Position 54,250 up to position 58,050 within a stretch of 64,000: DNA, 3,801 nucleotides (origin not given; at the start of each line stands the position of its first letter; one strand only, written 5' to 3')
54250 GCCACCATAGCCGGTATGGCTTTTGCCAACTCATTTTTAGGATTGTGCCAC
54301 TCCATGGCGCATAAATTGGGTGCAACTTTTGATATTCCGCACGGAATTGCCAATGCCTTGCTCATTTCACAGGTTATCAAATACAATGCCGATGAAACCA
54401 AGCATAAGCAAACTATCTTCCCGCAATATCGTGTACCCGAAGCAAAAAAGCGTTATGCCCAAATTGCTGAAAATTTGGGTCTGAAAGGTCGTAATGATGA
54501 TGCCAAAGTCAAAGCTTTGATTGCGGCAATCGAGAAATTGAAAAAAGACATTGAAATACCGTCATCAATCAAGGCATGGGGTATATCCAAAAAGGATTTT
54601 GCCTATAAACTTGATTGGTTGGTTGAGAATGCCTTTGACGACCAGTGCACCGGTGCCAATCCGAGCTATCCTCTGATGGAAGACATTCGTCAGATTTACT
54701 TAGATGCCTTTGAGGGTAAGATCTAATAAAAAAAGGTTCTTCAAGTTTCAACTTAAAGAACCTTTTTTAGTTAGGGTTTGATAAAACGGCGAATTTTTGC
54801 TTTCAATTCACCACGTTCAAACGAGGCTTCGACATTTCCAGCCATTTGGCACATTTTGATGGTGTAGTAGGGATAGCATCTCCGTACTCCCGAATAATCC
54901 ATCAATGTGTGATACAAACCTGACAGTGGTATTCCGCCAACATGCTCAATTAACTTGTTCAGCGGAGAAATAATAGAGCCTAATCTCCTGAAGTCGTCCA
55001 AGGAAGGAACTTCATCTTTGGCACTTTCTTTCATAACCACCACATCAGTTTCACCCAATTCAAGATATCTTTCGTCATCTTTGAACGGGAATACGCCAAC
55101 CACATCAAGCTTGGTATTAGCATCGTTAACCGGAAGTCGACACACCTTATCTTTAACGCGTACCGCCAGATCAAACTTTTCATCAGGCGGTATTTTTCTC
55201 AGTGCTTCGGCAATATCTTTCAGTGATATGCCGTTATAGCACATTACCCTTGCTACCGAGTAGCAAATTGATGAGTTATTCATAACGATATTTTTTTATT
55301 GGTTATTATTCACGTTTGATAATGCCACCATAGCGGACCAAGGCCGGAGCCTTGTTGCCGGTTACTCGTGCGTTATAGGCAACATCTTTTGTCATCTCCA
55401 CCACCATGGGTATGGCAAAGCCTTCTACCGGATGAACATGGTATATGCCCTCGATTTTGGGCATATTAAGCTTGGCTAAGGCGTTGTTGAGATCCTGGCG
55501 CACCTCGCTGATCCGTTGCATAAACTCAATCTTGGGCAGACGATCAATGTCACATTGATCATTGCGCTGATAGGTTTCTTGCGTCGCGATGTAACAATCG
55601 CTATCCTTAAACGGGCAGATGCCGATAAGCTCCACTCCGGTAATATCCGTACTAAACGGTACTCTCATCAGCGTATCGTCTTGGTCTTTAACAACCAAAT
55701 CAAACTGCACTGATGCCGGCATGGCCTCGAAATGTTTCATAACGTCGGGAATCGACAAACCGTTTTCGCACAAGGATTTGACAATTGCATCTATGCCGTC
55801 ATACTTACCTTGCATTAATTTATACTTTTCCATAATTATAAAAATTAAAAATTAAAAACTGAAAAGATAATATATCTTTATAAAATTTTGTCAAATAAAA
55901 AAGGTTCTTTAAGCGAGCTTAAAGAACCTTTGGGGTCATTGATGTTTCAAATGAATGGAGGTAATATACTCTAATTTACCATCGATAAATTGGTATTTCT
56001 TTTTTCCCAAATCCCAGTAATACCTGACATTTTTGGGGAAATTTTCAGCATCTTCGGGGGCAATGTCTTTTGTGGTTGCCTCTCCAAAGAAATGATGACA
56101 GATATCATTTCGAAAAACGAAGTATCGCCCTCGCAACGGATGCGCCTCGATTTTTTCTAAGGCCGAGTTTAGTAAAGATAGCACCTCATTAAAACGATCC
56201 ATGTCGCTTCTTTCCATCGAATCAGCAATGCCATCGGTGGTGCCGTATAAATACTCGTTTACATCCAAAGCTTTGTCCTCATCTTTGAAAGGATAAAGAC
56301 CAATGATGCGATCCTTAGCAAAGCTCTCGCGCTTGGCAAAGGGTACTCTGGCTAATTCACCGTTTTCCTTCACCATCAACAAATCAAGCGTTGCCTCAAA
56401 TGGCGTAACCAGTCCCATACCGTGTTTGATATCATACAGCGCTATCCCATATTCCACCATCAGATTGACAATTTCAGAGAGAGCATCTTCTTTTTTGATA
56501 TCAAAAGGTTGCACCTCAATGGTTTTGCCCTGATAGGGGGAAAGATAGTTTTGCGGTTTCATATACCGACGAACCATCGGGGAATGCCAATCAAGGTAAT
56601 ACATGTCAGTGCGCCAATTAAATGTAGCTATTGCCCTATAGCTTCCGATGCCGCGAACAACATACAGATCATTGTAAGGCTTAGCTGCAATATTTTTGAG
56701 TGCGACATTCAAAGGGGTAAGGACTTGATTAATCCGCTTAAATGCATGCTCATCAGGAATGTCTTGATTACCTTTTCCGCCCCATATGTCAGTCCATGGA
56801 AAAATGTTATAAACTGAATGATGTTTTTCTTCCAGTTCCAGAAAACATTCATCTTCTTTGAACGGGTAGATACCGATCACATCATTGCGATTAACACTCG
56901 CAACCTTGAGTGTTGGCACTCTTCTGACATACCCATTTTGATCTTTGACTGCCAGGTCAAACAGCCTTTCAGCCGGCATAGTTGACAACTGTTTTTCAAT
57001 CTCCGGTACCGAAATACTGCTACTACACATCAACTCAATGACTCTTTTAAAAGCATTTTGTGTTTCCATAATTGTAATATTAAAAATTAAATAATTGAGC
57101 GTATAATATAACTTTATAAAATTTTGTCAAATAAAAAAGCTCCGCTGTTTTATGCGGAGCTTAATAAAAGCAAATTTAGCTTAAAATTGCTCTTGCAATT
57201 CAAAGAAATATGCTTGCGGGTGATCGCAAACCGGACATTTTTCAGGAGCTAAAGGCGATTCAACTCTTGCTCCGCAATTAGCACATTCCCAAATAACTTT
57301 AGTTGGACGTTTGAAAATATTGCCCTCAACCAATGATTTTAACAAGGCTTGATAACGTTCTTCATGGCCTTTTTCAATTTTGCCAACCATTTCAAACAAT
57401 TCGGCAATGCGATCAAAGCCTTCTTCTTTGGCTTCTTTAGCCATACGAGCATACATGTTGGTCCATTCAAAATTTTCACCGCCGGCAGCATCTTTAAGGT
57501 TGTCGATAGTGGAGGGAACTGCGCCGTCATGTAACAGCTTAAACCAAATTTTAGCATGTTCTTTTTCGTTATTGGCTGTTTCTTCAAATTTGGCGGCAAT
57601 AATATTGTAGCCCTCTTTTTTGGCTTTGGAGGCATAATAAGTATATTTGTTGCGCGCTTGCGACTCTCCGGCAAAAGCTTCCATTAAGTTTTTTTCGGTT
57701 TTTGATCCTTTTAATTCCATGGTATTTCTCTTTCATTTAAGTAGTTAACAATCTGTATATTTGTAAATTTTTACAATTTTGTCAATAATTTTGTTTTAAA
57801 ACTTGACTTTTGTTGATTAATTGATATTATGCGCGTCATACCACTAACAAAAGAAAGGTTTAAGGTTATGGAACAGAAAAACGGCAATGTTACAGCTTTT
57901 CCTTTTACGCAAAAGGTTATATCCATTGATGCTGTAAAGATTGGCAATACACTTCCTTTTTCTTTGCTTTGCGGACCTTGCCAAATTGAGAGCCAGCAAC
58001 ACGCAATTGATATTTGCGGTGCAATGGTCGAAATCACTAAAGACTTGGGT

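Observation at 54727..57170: Tandem expansion of an unrecognised protein family (three genes, one a two-domain fusion) with duplicated promoter-terminator modules, beside adhE and rubrerythrin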

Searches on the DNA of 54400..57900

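Call 89: search_rna_families(source=window, start=54400, end=57900, threshold=evalue, max_evalue=1)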
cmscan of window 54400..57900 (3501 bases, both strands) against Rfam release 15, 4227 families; matches with E-value up to 1: 1.
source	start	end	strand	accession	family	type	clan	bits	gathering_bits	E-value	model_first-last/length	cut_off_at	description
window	57131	57258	-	RF00022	GcvB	Gene;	-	26.7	42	0.0039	1-204/204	no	GcvB RNA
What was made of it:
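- Tried and rejected: A regulatory RNA in the leaders: only a sub-threshold GcvB hit over the 3' end of rbr (call 89).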

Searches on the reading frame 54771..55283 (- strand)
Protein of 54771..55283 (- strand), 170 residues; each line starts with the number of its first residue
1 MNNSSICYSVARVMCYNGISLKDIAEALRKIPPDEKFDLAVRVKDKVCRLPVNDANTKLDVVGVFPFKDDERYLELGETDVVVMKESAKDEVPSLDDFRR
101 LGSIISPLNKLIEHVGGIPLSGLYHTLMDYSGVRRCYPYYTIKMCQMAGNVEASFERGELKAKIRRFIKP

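Call 3: search_protein_families(library=pfam, proteins=[window:54771-55283:-], max_evalue=1)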
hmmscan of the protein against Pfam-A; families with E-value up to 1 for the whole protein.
window:54771-55283:- (170 aa): 2 families
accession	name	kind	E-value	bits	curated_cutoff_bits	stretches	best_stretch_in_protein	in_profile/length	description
PF16795.10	Phage_integr_3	-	0.049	14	27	1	3-55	19-66/161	Archaeal phage integrase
PF13730.12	HTH_36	-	0.25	11.6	25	0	122-140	9-28/55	Helix-turn-helix domain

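Call 4: search_protein_families(library=ncbifam, proteins=[window:54771-55283:-], max_evalue=1)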
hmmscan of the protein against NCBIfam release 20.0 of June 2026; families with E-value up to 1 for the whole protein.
window:54771-55283:- (170 aa): 0 families

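Call 5: search_protein_families(library=phrogs, proteins=[window:54771-55283:-], max_evalue=1)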
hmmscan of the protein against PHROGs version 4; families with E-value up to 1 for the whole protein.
window:54771-55283:- (170 aa): 1 family
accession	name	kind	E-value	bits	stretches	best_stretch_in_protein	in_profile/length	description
phrog_23841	-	unknown function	0.22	12.1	1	41-98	14-71/225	-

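Call 9: find_homologous_proteins(query=A1, max_evalue=0.001)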
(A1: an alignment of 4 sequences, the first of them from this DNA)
Query A1 (4 sequences) (170 aa, profile of the alignment): 17 proteins with E <= 0.001 among 1348 candidates.
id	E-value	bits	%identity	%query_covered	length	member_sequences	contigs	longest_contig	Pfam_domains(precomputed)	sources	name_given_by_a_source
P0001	1.7e-65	238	25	69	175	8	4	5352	-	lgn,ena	-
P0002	3.0e-65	237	26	69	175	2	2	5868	-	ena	-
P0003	4.5e-64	233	25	69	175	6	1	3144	-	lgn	-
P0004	2.5e-63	231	27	69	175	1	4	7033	-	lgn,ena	-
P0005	7.0e-63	230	26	69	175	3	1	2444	-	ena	-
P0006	1.0e-62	229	98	100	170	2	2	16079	-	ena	-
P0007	5.5e-58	214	25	69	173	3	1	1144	-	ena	-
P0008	9.5e-51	190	72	100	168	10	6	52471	-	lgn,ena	-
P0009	1.8e-47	179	68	99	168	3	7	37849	-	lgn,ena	-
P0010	4.4e-47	178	26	74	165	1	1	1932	-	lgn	-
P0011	9.8e-47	177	66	100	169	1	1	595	-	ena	-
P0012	8.9e-45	171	67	100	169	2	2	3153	-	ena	-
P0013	1.1e-44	170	69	99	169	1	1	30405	-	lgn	-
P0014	4.1e-44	168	25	54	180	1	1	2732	-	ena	-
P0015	3.4e-40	156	66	100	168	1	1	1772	-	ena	-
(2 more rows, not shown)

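Call 32: find_encoding_contigs(protein=P0008, flank=8000, max_places=6)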
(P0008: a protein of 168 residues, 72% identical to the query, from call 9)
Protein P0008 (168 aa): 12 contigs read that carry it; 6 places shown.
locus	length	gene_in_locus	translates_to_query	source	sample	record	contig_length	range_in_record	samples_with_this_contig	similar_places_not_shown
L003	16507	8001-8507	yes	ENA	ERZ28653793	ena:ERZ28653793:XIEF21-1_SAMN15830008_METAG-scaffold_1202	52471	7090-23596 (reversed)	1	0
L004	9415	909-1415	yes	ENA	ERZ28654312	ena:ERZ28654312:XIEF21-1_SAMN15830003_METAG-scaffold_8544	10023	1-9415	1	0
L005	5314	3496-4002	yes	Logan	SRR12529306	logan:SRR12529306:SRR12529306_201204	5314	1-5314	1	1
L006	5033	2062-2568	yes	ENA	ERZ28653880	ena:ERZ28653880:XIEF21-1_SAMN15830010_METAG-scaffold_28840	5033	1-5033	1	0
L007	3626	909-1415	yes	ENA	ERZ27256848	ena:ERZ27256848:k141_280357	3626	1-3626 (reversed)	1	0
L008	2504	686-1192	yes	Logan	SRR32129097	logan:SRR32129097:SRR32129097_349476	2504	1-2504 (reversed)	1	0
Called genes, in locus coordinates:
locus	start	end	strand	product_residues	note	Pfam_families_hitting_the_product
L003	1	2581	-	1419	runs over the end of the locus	PF01442:Apolipoprotein (faint), PF04108:ATG17_like (faint)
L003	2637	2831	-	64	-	PF21839:DUF6898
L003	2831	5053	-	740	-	PF00521:DNA_topoisoIV, PF03989:DNA_gyraseA_C (faint)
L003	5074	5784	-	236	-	PF11967:RecO_N, PF02565:RecO_C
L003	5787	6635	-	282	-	PF00793:DAHP_synth_1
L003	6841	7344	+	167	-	PF02915:Rubrerythrin, PF23455:DUF7129 (weak), PF21349:RUBY_RBDX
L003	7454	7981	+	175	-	-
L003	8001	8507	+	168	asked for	-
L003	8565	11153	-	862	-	PF00171:Aldedh, PF13685:Fe-ADH_2 (faint), PF00465:Fe-ADH, PF25137:ADH_Fe_C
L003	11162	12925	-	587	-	PF00664:ABC_membrane, PF00005:ABC_tran, PF02463:SMC_N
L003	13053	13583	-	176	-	-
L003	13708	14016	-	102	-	-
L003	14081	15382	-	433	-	PF00989:PAS (faint), PF08447:PAS_3 (weak), PF02518:HATPase_c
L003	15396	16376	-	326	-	PF14238:DUF4340 (faint)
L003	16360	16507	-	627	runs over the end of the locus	PF23357:DUF7088, PF09822:ABC_transp_aux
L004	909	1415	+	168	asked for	-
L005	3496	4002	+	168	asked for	-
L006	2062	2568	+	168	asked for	-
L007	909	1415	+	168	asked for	-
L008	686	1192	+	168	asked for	-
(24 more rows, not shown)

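Call 74: search_protein_families(library=padloc, proteins=[window:54771-55283:-], max_evalue=0.1)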
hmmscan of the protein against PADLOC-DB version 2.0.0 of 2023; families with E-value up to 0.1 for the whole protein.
window:54771-55283:- (170 aa): 0 families
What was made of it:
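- PADLOC finds nothing (call 74).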
